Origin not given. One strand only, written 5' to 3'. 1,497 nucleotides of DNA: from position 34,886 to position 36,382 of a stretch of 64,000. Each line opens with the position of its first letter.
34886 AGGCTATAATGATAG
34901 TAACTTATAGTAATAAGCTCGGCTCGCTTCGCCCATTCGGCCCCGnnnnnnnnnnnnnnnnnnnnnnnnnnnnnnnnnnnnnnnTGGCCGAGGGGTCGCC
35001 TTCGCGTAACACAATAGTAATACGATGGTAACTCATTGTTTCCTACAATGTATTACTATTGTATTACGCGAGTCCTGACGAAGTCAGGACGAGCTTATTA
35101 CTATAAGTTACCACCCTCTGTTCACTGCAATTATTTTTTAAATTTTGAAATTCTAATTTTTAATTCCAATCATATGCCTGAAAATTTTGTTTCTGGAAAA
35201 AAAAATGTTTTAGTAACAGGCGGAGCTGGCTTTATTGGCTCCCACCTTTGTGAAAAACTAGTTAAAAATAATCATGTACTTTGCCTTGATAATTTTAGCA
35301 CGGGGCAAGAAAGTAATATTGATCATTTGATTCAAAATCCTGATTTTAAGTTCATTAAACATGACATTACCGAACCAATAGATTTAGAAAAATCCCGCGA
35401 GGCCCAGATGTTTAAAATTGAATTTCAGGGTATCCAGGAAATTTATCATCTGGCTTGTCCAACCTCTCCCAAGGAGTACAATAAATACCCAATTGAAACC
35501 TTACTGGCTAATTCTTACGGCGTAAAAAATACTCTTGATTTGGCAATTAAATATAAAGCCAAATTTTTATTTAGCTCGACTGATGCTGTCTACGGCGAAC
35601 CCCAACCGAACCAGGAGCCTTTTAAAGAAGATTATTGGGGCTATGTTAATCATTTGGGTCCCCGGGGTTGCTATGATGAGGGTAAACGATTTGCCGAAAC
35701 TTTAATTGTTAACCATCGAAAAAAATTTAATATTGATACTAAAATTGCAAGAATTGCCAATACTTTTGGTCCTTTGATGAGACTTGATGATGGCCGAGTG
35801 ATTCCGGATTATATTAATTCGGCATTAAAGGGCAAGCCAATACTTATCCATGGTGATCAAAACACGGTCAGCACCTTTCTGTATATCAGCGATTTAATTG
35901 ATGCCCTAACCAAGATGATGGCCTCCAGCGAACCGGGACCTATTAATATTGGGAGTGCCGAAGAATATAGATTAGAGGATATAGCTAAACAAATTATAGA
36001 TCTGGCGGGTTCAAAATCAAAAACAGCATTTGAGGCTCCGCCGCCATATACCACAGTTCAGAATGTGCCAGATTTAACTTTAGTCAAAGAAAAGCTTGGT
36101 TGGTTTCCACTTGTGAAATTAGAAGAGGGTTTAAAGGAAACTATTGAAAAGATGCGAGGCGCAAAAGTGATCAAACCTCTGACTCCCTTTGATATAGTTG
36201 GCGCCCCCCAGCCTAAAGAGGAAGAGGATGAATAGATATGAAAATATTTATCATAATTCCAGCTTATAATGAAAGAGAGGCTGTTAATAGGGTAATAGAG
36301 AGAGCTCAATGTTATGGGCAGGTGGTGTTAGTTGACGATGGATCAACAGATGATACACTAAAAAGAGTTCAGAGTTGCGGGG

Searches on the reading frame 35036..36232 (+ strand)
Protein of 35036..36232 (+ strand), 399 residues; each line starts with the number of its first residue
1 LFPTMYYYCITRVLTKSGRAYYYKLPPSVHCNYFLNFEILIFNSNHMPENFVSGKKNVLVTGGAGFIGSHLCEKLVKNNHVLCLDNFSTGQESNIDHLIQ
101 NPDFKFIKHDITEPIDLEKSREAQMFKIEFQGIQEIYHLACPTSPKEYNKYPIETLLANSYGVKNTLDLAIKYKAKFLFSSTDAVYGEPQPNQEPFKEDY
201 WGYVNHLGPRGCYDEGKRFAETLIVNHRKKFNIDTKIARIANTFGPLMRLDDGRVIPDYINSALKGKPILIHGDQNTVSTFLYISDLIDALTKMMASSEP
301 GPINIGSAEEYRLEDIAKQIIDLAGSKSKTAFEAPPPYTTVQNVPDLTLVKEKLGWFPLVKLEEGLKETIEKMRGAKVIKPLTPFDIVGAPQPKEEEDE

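Call 11: search_protein_families(library=pfam, proteins=[window:35036-36232:+], max_evalue=0.001)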
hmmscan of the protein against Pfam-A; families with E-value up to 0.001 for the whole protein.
window:35036-36232:+ (399 aa): 6 families
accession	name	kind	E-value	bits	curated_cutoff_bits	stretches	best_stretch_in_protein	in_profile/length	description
PF01370.27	Epimerase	-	3e-43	148.4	20.9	1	58-306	1-240/240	NAD dependent epimerase/dehydratase family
PF16363.11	GDP_Man_Dehyd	-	9.1e-43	147.4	27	1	59-369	1-332/332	GDP-mannose 4,6 dehydratase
PF02719.21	Polysacc_synt_2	-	4.9e-14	52.6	20.2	2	58-183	1-129/293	Polysaccharide biosynthesis protein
PF01073.25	3Beta_HSD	-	3.2e-11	43.2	22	1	59-289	1-223/280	3-beta hydroxysteroid dehydrogenase/isomerase family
PF07993.18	NAD_binding_4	-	1.6e-09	37.7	20.1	1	60-243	1-207/258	Male sterility protein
PF04321.23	RmlD_sub_bind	-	5.6e-08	32.6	27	1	57-328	2-235/287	RmlD substrate binding domain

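Call 64: search_protein_families(library=ncbifam, proteins=[window:35036-36232:+], max_evalue=0.001)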
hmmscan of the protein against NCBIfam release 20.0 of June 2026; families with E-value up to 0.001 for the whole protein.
window:35036-36232:+ (399 aa): 28 families (the best 25 are shown)
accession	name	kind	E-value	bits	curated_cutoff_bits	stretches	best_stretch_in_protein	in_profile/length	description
TIGR01181.1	dTDP_gluc_dehyt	equivalog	1.6e-35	122.8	365.1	1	58-371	2-309/321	dTDP-glucose 4,6-dehydratase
TIGR01179.1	galE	equivalog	9e-23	80.6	262.3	1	57-369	1-321/332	UDP-glucose 4-epimerase GalE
TIGR04180.1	EDH_00030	hypoth_equivalog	8.2e-22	77.6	475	1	58-331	1-263/297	NAD-dependent 4,6-dehydratase LegB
NF007582.0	PRK10217.1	equivalog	5.4e-20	71.8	698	1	56-370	2-328/355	dTDP-glucose 4,6-dehydratase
NF007490.0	PRK10084.1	subfamily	1.4e-19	70.4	649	1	57-372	2-333/361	dTDP-glucose 4,6-dehydratase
TIGR02197.1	heptose_epim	equivalog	3.6e-19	69.1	274.6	1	58-373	1-313/316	ADP-glyceromanno-heptose 6-epimerase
NF008872.0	PRK11908.1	equivalog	6.6e-18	64.9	294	1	56-376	2-338/349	bifunctional UDP-4-keto-pentose/UDP-xylose synthase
NF011728.1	PRK15181.1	equivalog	3.1e-17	62.6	760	1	51-291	11-245/348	Vi polysaccharide biosynthesis UDP-N-acetylglucosaminuronic acid C-4 epimerase TviC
NF005998.1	PRK08125.1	equivalog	8.5e-17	60.8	777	1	52-341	312-600/649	bifunctional UDP-4-amino-4-deoxy-L-arabinose formyltransferase/UDP-glucuronic acid oxidase ArnA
NF047922.1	GDPFucSynFcl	equivalog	7.5e-13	48.6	500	1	113-371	35-299/308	GDP-L-fucose synthase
NF007956.0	PRK10675.1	subfamily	9.2e-11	41.4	394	1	57-224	2-160/338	UDP-glucose 4-epimerase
NF047837.1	UDPAcbARedWbcJ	equivalog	6.5e-10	38.4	500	1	213-327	103-218/372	UDP-2-acetamido-2,6-beta-L-arabino-hexul-4-ose reductase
NF008360.0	PRK11150.1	equivalog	1.2e-09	37.8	452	1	58-328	2-258/310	ADP-glyceromanno-heptose 6-epimerase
NF043036.1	ErythonDh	equivalog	2.6e-09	36.7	325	1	57-240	2-176/321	D-erythronate dehydrogenase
NF042422.1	oxyalk_red_OleD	equivalog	2.8e-09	36.8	580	1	57-303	2-223/329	2-alkyl-3-oxoalkanoate reductase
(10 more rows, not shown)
